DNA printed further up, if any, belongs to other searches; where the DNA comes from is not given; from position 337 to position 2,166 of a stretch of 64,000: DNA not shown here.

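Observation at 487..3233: Co-directional pair: TPR-like SEC-C-motif protein followed by a GHKL (MORC/Hsp90-like) ATPase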

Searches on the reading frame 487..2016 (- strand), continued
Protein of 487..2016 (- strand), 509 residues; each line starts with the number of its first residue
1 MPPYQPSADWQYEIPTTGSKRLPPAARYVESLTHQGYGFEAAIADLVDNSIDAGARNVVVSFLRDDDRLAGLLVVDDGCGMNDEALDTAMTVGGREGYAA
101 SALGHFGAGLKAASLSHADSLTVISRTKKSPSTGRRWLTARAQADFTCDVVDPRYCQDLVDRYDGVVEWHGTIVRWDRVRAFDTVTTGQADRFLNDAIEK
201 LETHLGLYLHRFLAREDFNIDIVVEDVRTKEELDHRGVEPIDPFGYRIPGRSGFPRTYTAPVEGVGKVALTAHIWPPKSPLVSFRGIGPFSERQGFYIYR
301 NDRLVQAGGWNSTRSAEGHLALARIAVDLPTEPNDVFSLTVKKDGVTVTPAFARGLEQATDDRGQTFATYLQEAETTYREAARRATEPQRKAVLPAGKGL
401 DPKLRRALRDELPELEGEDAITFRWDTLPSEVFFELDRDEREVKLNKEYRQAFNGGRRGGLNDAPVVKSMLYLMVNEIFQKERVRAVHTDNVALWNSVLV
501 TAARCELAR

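Call 90: find_encoding_contigs(protein=P0241, flank=10000, max_places=2)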
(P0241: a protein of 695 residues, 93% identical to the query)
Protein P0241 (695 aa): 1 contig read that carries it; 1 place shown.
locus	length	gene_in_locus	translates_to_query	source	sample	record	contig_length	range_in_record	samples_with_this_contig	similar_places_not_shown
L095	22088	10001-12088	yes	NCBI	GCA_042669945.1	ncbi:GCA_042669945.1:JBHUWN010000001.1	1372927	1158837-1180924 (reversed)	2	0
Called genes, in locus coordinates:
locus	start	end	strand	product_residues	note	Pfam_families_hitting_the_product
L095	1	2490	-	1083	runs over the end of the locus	PF00270:DEAD (faint), PF00271:Helicase_C (weak)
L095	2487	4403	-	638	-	PF00580:UvrD-helicase, PF13245:AAA_19, PF00580:UvrD-helicase (weak), PF13361:UvrD_C, PF13538:UvrD_C_2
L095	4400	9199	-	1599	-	PF25794:SACS (faint), PF00270:DEAD, PF04851:ResIII, PF00271:Helicase_C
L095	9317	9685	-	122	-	-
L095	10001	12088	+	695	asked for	PF01381:HTH_3, PF13443:HTH_26, PF13560:HTH_31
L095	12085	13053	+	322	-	-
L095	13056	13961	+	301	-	PF19866:DUF6339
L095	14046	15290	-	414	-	PF00145:DNA_methylase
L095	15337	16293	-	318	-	PF00145:DNA_methylase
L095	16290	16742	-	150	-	PF03852:Vsr, PF04480:DUF559 (faint)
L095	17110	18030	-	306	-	PF00392:GntR, PF00440:TetR_N, PF02909:TetR_C_1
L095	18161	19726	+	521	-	PF00083:Sugar_tr (weak), PF07690:MFS_1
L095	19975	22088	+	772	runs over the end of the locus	PF08448:PAS_4 (weak), PF01590:GAF (weak), PF13185:GAF_2 (weak), PF07228:SpoIIE, PF13581:HATPase_c_2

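Call 91: find_encoding_contigs(protein=P0251, flank=10000, max_places=2)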
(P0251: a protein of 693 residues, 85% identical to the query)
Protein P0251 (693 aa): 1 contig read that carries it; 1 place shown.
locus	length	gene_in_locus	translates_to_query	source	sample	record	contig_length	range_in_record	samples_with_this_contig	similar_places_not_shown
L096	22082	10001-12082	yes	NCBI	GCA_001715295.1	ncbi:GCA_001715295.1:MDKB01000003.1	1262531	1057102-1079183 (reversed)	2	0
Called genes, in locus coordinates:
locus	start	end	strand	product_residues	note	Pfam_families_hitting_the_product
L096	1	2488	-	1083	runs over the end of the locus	PF00270:DEAD (faint), PF00271:Helicase_C (weak)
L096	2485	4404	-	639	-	PF00580:UvrD-helicase, PF13245:AAA_19, PF01443:Viral_helicase1 (faint), PF00580:UvrD-helicase (weak), PF13361:UvrD_C, PF13538:UvrD_C_2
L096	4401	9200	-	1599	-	PF00270:DEAD, PF04851:ResIII, PF00271:Helicase_C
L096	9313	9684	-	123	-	-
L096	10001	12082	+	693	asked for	PF01381:HTH_3, PF13443:HTH_26, PF13560:HTH_31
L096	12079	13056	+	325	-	-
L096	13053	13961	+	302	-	PF19866:DUF6339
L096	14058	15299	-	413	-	PF00145:DNA_methylase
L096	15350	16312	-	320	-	PF00145:DNA_methylase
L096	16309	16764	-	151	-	PF03852:Vsr, PF04480:DUF559 (faint)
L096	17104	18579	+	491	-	-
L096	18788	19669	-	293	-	-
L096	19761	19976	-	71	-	PF14117:DUF4287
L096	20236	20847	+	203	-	-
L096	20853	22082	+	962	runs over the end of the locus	PF00656:Peptidase_C14 (weak), PF13531:SBP_bac_11 (weak)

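Call 92: find_encoding_contigs(protein=P0242, flank=10000, max_places=2)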
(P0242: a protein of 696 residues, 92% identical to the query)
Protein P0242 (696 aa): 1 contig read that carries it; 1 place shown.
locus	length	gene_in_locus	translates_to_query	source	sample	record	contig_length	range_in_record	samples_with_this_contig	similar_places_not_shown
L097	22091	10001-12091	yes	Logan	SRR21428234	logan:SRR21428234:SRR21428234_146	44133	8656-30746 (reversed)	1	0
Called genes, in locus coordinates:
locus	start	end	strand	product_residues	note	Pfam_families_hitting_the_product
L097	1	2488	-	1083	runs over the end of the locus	PF00270:DEAD (faint), PF00271:Helicase_C (weak)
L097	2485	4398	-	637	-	PF00580:UvrD-helicase, PF13245:AAA_19, PF01443:Viral_helicase1 (faint), PF00580:UvrD-helicase (weak), PF13361:UvrD_C, PF13538:UvrD_C_2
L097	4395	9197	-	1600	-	PF25794:SACS (faint), PF04851:ResIII, PF00270:DEAD, PF00271:Helicase_C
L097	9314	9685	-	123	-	-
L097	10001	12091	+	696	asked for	PF01381:HTH_3, PF13443:HTH_26, PF13560:HTH_31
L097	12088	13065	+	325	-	-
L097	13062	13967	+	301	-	PF19866:DUF6339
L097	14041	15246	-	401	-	PF00145:DNA_methylase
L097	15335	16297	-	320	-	PF00145:DNA_methylase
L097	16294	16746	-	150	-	PF03852:Vsr, PF04480:DUF559 (faint), PF18741:MTES_1575 (faint)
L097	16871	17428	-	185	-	-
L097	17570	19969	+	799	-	PF08448:PAS_4 (weak), PF01590:GAF, PF13185:GAF_2 (weak), PF07228:SpoIIE, PF13581:HATPase_c_2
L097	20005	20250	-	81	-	PF14117:DUF4287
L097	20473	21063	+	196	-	-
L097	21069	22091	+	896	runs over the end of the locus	PF00656:Peptidase_C14 (weak), PF13519:VWA_2 (faint), PF13531:SBP_bac_11 (weak)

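Call 93: find_encoding_contigs(protein=P0245, flank=10000, max_places=2)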
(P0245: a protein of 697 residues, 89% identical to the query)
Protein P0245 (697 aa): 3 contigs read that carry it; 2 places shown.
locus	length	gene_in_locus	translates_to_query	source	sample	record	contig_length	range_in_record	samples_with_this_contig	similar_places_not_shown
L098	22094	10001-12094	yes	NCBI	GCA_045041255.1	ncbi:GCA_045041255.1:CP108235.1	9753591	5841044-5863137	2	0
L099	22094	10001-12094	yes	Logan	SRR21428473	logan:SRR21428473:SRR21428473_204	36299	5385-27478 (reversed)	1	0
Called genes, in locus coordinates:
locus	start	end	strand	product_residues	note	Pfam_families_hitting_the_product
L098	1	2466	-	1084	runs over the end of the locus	PF00270:DEAD (faint), PF00271:Helicase_C (weak)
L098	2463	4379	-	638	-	PF00580:UvrD-helicase, PF13245:AAA_19, PF01443:Viral_helicase1 (faint), PF00580:UvrD-helicase (weak), PF13361:UvrD_C, PF13538:UvrD_C_2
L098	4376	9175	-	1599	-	PF25794:SACS (faint), PF00270:DEAD, PF04851:ResIII, PF00271:Helicase_C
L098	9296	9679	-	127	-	-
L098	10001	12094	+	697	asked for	PF01381:HTH_3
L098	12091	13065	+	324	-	-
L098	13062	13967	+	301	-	PF19866:DUF6339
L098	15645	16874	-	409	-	PF00145:DNA_methylase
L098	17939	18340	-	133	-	PF03852:Vsr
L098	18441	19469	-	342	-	-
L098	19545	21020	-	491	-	-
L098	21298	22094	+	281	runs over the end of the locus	PF04203:Sortase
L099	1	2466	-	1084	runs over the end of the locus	PF00270:DEAD (faint), PF00271:Helicase_C (weak)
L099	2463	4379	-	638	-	PF00580:UvrD-helicase, PF13245:AAA_19, PF01443:Viral_helicase1 (faint), PF00580:UvrD-helicase (weak), PF13361:UvrD_C, PF13538:UvrD_C_2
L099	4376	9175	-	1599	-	PF25794:SACS (faint), PF00270:DEAD, PF04851:ResIII, PF00271:Helicase_C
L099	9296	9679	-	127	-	-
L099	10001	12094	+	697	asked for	PF01381:HTH_3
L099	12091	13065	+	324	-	-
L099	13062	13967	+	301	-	PF19866:DUF6339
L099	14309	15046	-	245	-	PF02371:Transposase_20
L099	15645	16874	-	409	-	PF00145:DNA_methylase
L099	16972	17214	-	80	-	PF00145:DNA_methylase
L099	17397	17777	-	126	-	PF00145:DNA_methylase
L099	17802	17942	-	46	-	PF00145:DNA_methylase (weak)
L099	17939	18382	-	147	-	PF03852:Vsr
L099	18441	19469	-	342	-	-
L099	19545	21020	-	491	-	-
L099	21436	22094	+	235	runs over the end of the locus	PF04203:Sortase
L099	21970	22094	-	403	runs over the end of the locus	PF05675:DUF817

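Call 95: search_protein_families(library=padloc, proteins=[L002:6449-9196:-, L002:5013-6452:-, L002:9202-9714:-, L096:4401-9200:-, L096:2485-4404:-, L096:9313-9684:-, L096:17104-18579:+], max_evalue=0.00001)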
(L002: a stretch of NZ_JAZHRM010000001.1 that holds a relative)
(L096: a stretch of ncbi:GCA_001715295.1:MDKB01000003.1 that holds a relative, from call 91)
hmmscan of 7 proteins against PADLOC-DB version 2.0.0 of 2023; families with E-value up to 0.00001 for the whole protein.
L002:6449-9196:- (915 aa): 1 family
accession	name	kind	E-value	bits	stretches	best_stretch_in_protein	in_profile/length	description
PDLC02987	caspase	-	6.4e-09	33.5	1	18-186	5-130/453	-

L002:5013-6452:- (479 aa): 0 families

L002:9202-9714:- (170 aa): 0 families

L096:4401-9200:- (1599 aa): 16 families
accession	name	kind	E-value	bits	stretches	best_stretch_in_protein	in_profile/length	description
PDLC03964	TmtA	-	6.2e-41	138.5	1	18-453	13-422/1538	-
PDLC03971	TmtA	-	2.5e-40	136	1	47-586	49-600/1782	-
PDLC03965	TmtA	-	1.5e-25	87.4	1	54-450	32-410/1370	-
PDLC03966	TmtA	-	2e-25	86.9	1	53-412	44-402/1655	-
PDLC03968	TmtA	-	4.1e-22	75.7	1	29-443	50-426/1486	-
PDLC03972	TmtA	-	1.2e-19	67.9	2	54-148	43-138/1302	-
PDLC02707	PbeA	-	4.3e-17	60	1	1198-1572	252-626/672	PbeA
PDLC03659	mREase_IV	-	4.9e-14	49.2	1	1329-1562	337-554/945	Type IV methyl-directed restriction enzyme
PDLC03970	TmtA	-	6.1e-14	48.9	1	53-128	63-135/1552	-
PDLC02704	PbeA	-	7.8e-13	45.8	1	1198-1402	254-448/682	PbeA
PDLC02870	DpdF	-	7.3e-12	42.5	1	1451-1560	212-319/534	DpdF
PDLC03658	mREase_IV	-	1.9e-11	40.4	1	1471-1585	455-564/953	Type IV methyl-directed restriction enzyme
PDLC02706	PbeA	-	7e-09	32.8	0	1500-1563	598-661/722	PbeA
PDLC02862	DpdF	-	2e-06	24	1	1468-1571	358-462/811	DpdF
PDLC03969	TmtA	-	3.1e-06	23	0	274-393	229-348/1563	-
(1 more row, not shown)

L096:2485-4404:- (639 aa): 41 families (the best 25 are shown)
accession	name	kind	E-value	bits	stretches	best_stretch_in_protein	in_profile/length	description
PDLC00117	GajB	-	8.3e-29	98.5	3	396-486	511-593/604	UrvD helicase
PDLC00132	GajB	-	1.2e-28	98.1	2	11-103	4-93/625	UrvD helicase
PDLC00104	GajB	-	1.7e-26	91.1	2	11-99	4-92/574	UrvD helicase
PDLC03802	RTasHel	-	2.5e-26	90.7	1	14-107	9-101/675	DRT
PDLC00112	GajB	-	1.5e-23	81.2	2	8-81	4-74/581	UrvD helicase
PDLC04173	GajB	-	7.4e-23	79.2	1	26-183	11-166/471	-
PDLC00106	GajB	-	2.8e-21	73.7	1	11-96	4-94/577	UrvD helicase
PDLC00129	GajB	-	6.2e-21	72.6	1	10-95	11-98/594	UrvD helicase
PDLC00127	GajB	-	1.7e-20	71.1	1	8-93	6-89/594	UrvD helicase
PDLC00119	GajB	-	2.5e-20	70.9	1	401-462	486-544/565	UrvD helicase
PDLC00107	GajB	-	3e-20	70.3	1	24-81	28-86/587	UrvD helicase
PDLC00114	GajB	-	1.4e-19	68.2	1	10-100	7-97/635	UrvD helicase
PDLC00136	GajB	-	1.5e-19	68.3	2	11-84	6-75/570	UrvD helicase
PDLC00103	GajB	-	2.4e-19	67.7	1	23-101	27-108/612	UrvD helicase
PDLC00122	GajB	-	7.7e-18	62.7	1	12-95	6-83/502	UrvD helicase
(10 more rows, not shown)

L096:9313-9684:- (123 aa): 0 families

L096:17104-18579:+ (491 aa): 0 families
